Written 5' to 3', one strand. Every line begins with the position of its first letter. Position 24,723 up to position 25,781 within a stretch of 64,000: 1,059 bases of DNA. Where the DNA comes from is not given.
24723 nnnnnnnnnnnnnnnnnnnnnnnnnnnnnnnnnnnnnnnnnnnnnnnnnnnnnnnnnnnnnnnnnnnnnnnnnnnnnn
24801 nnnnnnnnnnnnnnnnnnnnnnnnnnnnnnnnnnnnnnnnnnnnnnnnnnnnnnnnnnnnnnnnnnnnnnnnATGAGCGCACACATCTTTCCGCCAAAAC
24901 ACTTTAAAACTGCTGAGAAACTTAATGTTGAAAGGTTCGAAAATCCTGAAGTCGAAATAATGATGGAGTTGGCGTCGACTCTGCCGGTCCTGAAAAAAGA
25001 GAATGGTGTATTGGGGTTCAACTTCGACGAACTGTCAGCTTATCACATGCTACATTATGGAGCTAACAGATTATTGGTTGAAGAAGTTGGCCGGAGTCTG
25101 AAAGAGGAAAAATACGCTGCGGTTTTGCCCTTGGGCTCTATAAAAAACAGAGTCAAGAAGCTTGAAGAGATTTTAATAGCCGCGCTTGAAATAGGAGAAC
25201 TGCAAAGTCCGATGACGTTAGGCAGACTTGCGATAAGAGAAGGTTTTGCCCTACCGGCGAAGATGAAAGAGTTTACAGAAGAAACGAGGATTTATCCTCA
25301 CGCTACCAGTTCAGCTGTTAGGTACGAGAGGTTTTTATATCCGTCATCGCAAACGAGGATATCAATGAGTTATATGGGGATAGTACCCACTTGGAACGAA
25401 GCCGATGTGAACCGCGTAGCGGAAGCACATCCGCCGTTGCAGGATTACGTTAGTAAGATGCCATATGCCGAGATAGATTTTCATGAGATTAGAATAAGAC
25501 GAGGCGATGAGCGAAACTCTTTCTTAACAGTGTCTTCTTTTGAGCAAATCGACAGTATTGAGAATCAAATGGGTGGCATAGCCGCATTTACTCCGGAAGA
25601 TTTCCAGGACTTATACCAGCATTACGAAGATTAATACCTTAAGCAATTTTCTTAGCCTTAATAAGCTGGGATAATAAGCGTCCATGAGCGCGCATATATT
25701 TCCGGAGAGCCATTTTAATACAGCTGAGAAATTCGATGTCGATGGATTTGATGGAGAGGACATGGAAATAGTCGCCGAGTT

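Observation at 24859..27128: Tandem triplet of paralogous genes of an unrecognised family, each with its own -10 box 8-9 nt from the ATG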

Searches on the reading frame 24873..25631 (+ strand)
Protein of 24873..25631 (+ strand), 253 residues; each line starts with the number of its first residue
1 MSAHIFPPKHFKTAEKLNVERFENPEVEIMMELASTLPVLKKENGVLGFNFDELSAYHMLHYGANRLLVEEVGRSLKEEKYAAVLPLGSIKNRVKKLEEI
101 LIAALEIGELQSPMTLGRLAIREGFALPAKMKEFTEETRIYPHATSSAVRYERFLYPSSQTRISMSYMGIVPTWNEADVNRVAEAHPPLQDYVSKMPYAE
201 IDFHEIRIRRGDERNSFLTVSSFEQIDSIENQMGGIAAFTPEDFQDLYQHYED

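Call 4: search_protein_families(library=pfam, proteins=[window:24873-25631:+], max_evalue=1)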
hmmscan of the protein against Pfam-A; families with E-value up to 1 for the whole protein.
window:24873-25631:+ (253 aa): 0 families

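Call 5: search_protein_families(library=ncbifam, proteins=[window:24873-25631:+], max_evalue=1)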
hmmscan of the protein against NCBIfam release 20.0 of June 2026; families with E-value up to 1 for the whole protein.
window:24873-25631:+ (253 aa): 0 families

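Call 6: search_protein_families(library=padloc, proteins=[window:24873-25631:+], max_evalue=1)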
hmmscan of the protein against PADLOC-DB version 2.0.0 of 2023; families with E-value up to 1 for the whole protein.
window:24873-25631:+ (253 aa): 0 families

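Call 7: search_protein_families(library=phrogs, proteins=[window:24873-25631:+], max_evalue=1)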
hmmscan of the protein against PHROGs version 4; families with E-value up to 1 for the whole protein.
window:24873-25631:+ (253 aa): 0 families

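Call 8: search_solved_structures(query=A1, max_evalue=10)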
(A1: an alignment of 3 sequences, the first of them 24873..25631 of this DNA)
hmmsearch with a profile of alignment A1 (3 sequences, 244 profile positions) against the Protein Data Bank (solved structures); distinct sequences matched with E-value up to 10: 3.
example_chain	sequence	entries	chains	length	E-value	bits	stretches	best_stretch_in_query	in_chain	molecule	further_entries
1rl1_A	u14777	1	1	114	0.083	15.6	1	24-110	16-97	Suppressor of G2 allele of SKP1 homolog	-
3kzv_A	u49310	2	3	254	0.51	13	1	29-114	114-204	Uncharacterized oxidoreductase YIR035C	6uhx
3o9q_A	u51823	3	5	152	1.9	11.2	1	88-125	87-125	Nonstructural protein 1 | Non-structural protein 1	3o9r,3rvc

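Call 9: find_homologous_proteins(query=A1, max_evalue=0.001)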
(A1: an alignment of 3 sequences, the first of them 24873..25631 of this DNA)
Query A1 (3 sequences) (253 aa, profile of the alignment): 5 proteins with E <= 0.001 among 8000 candidates.
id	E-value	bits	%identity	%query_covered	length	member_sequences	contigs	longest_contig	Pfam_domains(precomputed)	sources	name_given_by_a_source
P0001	6.3e-116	404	37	91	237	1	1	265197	-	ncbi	-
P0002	7.3e-91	322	100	89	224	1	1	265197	-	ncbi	-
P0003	1.7e-80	288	29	26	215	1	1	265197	-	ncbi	-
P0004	2.9e-63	232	43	91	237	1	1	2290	-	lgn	-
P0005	1.6e-57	213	31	25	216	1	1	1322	-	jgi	jgi:hypothetical protein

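Call 11: find_encoding_contigs(protein=P0001, flank=10000, max_places=3)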
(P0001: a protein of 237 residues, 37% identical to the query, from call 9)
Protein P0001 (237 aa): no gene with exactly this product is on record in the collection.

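Call 12: find_encoding_contigs(protein=P0004, flank=10000, max_places=5)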
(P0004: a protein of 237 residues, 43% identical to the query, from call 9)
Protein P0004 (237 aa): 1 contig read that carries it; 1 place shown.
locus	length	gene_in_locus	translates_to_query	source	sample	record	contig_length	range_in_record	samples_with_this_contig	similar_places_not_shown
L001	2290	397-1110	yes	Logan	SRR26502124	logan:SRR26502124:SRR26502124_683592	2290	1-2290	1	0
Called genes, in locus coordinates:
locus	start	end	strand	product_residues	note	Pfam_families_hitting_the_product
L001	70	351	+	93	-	-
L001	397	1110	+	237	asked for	-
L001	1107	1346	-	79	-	PF00462:Glutaredoxin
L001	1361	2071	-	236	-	-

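Call 13: find_encoding_contigs(protein=P0005, flank=10000, max_places=5)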
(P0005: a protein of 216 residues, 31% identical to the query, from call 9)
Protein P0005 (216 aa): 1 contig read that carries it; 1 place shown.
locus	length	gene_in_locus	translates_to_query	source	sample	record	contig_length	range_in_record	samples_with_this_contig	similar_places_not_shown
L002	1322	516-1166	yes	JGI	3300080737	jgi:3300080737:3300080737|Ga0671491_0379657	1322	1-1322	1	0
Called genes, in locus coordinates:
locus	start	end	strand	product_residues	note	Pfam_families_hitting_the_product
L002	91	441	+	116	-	-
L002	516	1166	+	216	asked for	-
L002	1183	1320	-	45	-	?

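Call 16: search_protein_representatives(alignment_id=A1)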
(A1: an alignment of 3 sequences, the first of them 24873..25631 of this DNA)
Query: 3 sequences, 244 profile positions. Proteins with E-value up to 0.001 (for the whole library): 25; up to 1e-10: 18; up to 1e-30: 7. The best 25 are listed.
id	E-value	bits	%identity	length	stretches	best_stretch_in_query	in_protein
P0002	2.3e-91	322.0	-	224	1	30-244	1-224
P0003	5.5e-81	288.0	-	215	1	1-243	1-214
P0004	9.1e-64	231.7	-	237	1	1-233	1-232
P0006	2.1e-63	230.5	-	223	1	1-233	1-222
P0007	1.0e-60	221.7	-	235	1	1-232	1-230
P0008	5.5e-58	212.7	-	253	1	1-242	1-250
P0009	5.5e-48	180.0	-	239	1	2-234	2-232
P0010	7.3e-23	97.7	-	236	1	1-177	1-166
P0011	1.0e-21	94.0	-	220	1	1-222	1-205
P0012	6.5e-20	88.1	-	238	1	4-190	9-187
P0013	1.5e-19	86.9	-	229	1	5-177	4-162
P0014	8.7e-18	81.1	-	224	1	1-230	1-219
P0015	7.7e-17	78.0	-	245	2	4-83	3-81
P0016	4.1e-16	75.6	-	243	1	1-172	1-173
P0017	6.2e-16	75.0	-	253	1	5-177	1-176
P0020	3.3e-12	62.8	-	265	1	5-209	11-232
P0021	1.8e-08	50.6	-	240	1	4-175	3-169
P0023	2.7e-06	43.5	-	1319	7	109-140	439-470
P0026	2.9e-05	40.1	-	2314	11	57-118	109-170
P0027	2.5e-04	37.0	-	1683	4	161-186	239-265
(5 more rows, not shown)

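Call 24: find_encoding_contigs(protein=P0006, flank=10000, max_places=4)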
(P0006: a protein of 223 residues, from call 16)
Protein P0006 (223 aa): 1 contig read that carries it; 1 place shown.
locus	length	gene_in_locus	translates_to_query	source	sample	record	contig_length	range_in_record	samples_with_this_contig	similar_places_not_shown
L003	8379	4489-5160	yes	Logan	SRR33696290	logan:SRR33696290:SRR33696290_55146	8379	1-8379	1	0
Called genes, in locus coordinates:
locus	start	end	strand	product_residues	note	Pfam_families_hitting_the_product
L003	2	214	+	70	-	?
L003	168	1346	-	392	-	PF02449:Glyco_hydro_42 (faint)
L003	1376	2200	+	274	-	PF00535:Glycos_transf_2, PF10111:Glyco_tranf_2_2, PF13506:Glyco_transf_21 (faint), PF13641:Glyco_tranf_2_3, PF13632:Glyco_trans_2_3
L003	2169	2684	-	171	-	PF06414:Zeta_toxin, PF08433:KTI12 (weak), PF13671:AAA_33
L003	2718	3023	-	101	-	-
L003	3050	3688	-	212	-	PF02572:CobA_CobO_BtuR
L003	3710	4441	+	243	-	-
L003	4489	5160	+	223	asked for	-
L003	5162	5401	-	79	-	PF00462:Glutaredoxin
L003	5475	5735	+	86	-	PF09527:ATPase_gene1 (weak)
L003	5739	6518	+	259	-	PF00119:ATP-synt_A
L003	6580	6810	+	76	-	PF00137:ATP-synt_C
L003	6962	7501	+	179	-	PF00430:ATP-synt_B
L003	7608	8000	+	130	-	PF00213:OSCP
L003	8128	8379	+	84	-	?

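Call 26: find_encoding_contigs(protein=P0007, flank=10000, max_places=4)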
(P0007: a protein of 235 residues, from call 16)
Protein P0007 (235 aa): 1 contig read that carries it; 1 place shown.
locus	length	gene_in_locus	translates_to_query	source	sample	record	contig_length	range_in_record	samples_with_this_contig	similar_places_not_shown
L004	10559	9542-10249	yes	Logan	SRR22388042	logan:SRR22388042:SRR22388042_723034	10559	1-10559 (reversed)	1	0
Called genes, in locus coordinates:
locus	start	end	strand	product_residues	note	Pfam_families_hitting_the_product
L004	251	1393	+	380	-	PF02353:CMAS, PF13489:Methyltransf_23, PF13847:Methyltransf_31 (weak), PF08241:Methyltransf_11, PF08242:Methyltransf_12 (weak), PF13649:Methyltransf_25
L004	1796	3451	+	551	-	PF00496:SBP_bac_5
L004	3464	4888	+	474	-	PF00672:HAMP, PF00512:HisKA, PF02518:HATPase_c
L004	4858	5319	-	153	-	PF01668:SmpB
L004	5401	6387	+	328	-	-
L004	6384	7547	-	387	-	PF02449:Glyco_hydro_42 (faint)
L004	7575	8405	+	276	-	PF13641:Glyco_tranf_2_3, PF00535:Glycos_transf_2, PF10111:Glyco_tranf_2_2 (weak), PF13632:Glyco_trans_2_3 (weak)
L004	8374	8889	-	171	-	PF06414:Zeta_toxin, PF08433:KTI12, PF13671:AAA_33, PF13207:AAA_17 (weak)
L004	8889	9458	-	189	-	PF02572:CobA_CobO_BtuR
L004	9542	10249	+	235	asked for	-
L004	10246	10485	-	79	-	PF00462:Glutaredoxin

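Call 27: find_encoding_contigs(protein=P0009, flank=10000, max_places=4)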
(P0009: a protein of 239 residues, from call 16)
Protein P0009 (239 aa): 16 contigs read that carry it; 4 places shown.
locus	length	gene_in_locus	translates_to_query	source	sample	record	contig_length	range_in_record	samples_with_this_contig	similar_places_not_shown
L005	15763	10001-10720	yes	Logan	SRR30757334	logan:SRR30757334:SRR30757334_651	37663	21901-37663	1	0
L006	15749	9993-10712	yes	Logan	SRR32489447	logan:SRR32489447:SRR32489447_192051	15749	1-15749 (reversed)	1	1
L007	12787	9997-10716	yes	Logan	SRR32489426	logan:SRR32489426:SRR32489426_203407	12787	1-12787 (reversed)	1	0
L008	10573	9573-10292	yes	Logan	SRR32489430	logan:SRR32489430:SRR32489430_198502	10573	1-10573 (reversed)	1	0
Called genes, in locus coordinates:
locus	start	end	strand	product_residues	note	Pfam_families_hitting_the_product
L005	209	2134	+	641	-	PF00496:SBP_bac_5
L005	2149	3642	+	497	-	PF00672:HAMP, PF00512:HisKA, PF02518:HATPase_c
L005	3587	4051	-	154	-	PF01668:SmpB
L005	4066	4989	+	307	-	PF00535:Glycos_transf_2, PF13641:Glyco_tranf_2_3, PF10111:Glyco_tranf_2_2 (faint), PF13632:Glyco_trans_2_3, PF02709:Glyco_transf_7C (weak)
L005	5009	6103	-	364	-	PF02449:Glyco_hydro_42 (faint)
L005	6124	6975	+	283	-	PF00535:Glycos_transf_2, PF13641:Glyco_tranf_2_3, PF13632:Glyco_trans_2_3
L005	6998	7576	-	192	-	PF00565:SNase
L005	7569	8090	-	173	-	PF06414:Zeta_toxin, PF08433:KTI12 (weak), PF13671:AAA_33, PF00004:AAA (faint), PF13207:AAA_17 (faint)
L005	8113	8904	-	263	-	PF00383:dCMP_cyt_deam_1 (weak)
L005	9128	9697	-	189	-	PF02572:CobA_CobO_BtuR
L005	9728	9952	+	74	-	-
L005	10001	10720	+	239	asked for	-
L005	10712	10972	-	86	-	PF00462:Glutaredoxin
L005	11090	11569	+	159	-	PF20589:DUF6790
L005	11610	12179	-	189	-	-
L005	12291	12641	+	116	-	PF09527:ATPase_gene1 (weak)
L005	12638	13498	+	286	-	PF00119:ATP-synt_A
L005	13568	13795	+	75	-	PF00137:ATP-synt_C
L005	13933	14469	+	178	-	PF00430:ATP-synt_B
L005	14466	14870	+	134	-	PF00213:OSCP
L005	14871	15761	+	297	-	?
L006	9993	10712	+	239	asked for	-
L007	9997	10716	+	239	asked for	-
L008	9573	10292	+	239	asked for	-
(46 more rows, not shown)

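Call 28: find_encoding_contigs(protein=P0010, flank=10000, max_places=4)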
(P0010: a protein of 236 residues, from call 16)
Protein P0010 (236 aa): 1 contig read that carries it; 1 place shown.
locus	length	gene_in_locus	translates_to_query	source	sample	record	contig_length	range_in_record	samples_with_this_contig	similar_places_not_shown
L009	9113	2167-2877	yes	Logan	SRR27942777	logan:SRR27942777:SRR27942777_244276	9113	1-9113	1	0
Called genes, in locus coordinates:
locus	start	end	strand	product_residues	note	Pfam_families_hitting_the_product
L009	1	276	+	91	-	?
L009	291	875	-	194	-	PF00565:SNase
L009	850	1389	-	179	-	PF06414:Zeta_toxin, PF08433:KTI12 (weak), PF13671:AAA_33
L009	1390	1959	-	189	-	PF02572:CobA_CobO_BtuR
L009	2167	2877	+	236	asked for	-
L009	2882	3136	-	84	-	PF00462:Glutaredoxin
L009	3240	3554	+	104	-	PF09527:ATPase_gene1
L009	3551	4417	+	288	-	PF00119:ATP-synt_A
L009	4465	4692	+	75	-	PF00137:ATP-synt_C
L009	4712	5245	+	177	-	PF00430:ATP-synt_B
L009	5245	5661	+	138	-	PF00213:OSCP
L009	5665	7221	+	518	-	PF02874:ATP-synt_ab_N (weak), PF00006:ATP-synt_ab, PF00306:ATP-synt_ab_C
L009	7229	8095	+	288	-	PF00231:ATP-synt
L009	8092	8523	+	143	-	-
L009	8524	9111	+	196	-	?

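Call 47: find_encoding_contigs(protein=P0008, flank=10000, max_places=3)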
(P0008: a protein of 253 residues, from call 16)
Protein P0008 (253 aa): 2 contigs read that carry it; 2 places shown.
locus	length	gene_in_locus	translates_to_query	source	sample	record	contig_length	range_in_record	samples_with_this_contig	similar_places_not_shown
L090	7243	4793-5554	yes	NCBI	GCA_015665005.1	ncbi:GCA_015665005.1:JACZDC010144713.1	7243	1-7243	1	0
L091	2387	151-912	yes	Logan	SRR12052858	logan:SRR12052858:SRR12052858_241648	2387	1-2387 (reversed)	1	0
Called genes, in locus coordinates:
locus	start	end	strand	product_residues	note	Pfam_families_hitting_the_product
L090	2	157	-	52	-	?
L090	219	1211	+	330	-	-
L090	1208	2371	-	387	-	PF02449:Glyco_hydro_42 (faint)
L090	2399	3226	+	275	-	PF00535:Glycos_transf_2, PF13641:Glyco_tranf_2_3, PF13632:Glyco_trans_2_3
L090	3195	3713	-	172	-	PF06414:Zeta_toxin, PF08433:KTI12, PF13207:AAA_17 (faint), PF13671:AAA_33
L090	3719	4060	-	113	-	-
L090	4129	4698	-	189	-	PF02572:CobA_CobO_BtuR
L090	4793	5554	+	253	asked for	-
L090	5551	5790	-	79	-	PF00462:Glutaredoxin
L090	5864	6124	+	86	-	PF09527:ATPase_gene1 (weak)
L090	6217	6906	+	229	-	PF00119:ATP-synt_A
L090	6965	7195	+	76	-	PF00137:ATP-synt_C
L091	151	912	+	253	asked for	-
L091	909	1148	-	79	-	PF00462:Glutaredoxin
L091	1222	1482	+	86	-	PF09527:ATPase_gene1 (weak)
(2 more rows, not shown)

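Call 48: find_encoding_contigs(protein=P0014, flank=10000, max_places=3)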
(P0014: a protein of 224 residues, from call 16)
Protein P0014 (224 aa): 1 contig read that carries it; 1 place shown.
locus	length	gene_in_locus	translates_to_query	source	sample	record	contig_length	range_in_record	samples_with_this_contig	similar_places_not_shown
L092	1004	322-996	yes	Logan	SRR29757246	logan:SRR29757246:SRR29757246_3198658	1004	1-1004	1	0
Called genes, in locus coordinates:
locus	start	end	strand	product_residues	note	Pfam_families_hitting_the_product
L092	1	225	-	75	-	?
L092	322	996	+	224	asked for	-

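Call 49: find_encoding_contigs(protein=P0020, flank=10000, max_places=3)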
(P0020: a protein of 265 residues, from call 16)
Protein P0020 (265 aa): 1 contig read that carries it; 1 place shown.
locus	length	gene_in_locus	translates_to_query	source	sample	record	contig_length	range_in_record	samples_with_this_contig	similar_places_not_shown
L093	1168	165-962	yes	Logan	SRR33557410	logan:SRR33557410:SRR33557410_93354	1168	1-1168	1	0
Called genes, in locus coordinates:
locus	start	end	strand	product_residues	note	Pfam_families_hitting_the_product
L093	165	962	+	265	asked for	-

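Call 55: find_related_loci(query=A4, collection=metagenome_contigs, flank=10000)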
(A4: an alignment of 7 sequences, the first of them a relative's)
Query A4 (236 aa) in metagenome_contigs; peptide patterns used: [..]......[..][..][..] (x = any residue, [..] = any of these).
11 stretches matched a pattern, but none encodes a relative of the query by tblastn (E <= 1e-3).

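Call 68: search_protein_families(library=pfam, proteins=[P0023, P0026, P0027], max_evalue=0.001)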
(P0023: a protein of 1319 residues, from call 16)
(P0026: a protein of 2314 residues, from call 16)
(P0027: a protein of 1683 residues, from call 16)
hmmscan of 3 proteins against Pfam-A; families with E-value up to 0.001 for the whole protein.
P0023 (1319 aa): 23 families
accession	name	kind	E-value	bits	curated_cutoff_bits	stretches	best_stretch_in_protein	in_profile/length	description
PF13374.12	TPR_10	-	3.4e-119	386.4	27.5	10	126-167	1-42/42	Tetratricopeptide repeat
PF13424.12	TPR_12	-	1.9e-113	371.3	30.1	7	209-284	1-76/77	Tetratricopeptide repeat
PF24885.1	TPR_NPHP3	-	9.7e-75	251.5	100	5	36-199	53-213/239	Nephrocystin-3 TPR domain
PF00515.34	TPR_1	-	1.8e-70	230.5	27.8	10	338-367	2-31/34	Tetratricopeptide repeat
PF13176.12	TPR_7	-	1.8e-61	199.4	27.9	9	298-326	2-30/36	Tetratricopeptide repeat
PF07719.23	TPR_2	-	5.4e-57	185.7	27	8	214-241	4-31/34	Tetratricopeptide repeat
PF13181.12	TPR_8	-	1.7e-43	143.5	25.7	0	337-368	1-32/34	Tetratricopeptide repeat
PF12770.12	CHAT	-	5.2e-40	138.1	24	1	921-1307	48-289/289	CHAT domain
PF13432.12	TPR_16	-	2.2e-37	127.5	32.7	7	217-283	3-61/65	Tetratricopeptide repeat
PF13428.12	TPR_14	-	4.4e-27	92.2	23.5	0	427-451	7-31/44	Tetratricopeptide repeat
PF13431.12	TPR_17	-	2.8e-26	90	24.4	0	499-526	7-34/34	Tetratricopeptide repeat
PF17874.7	TPR_MalT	-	4.5e-25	89.1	45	4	211-363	40-187/336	MalT-like TPR region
PF14559.12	TPR_19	-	3.3e-23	82.2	25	4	223-283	3-55/68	Tetratricopeptide repeat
PF23774.1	TPR_GEMI5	-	3.1e-20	73.1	33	0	317-356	111-150/209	GEMI5 TPR domain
PF13414.12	TPR_11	-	3.8e-15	55.7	26.8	0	431-451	4-24/42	TPR repeat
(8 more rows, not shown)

P0026 (2314 aa): 7 families
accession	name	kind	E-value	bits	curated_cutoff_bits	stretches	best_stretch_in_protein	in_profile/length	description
PF12796.13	Ank_2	-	1e-189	616.2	27.3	22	550-646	1-87/90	Ankyrin repeats (3 copies)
PF00023.36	Ank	-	3.4e-138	441.8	21.1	0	508-535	1-29/33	Ankyrin repeat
PF13637.12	Ank_4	-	1.4e-99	324.1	22.7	9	1068-1121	1-49/50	Ankyrin repeats (many copies)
PF13606.12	Ank_3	-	1.7e-93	294.2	22.3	0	582-607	1-24/30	Ankyrin repeat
PF13857.12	Ank_5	-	6.6e-71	233.9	27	1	133-183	10-56/56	Ankyrin repeats (many copies)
PF24407.1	HTH_upst_double_PIN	-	2.8e-12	47.2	27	0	154-185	3-34/70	HTH_upstream_double_PIN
PF05383.23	La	-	0.00019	21.7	37.1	0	760-778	22-40/59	La domain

P0027 (1683 aa): 4 families
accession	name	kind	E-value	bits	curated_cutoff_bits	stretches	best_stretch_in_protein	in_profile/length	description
PF07202.18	Tcp10_C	-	1.7e-16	60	36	0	64-80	6-22/35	T-complex protein 10 C-terminus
PF23817.1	DUF7188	-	7.1e-08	32.9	27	0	503-542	147-185/187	Family of unknown function (DUF7188)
PF14428.12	DddA-like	-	3.2e-06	27.5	25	0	346-385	20-57/137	Double-stranded DNA deaminase toxin A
PF06013.18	WXG100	-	4.6e-05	24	27.3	1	1558-1636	7-85/86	Proteins of 100 residues with WXG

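Call 69: list_cluster_members(proteins=[P0001, P0002, P0003, P0021, P0008])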
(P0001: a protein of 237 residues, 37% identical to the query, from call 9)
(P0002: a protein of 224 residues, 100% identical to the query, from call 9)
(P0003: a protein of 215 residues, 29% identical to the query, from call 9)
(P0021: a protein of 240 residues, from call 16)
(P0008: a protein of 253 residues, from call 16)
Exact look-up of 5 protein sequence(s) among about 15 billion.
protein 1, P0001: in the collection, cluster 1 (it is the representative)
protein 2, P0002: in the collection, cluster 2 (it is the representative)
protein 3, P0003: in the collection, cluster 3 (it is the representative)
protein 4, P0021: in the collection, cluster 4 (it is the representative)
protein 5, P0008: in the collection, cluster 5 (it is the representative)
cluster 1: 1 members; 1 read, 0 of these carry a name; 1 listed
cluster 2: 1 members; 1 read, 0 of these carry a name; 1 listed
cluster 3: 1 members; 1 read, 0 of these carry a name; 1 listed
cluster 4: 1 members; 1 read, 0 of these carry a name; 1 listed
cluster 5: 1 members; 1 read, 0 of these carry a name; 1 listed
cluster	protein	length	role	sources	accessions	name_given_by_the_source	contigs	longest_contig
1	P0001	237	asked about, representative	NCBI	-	-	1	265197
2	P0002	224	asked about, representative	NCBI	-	-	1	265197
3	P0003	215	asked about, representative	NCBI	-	-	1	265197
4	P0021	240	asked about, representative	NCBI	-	-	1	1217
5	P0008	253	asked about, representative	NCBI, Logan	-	-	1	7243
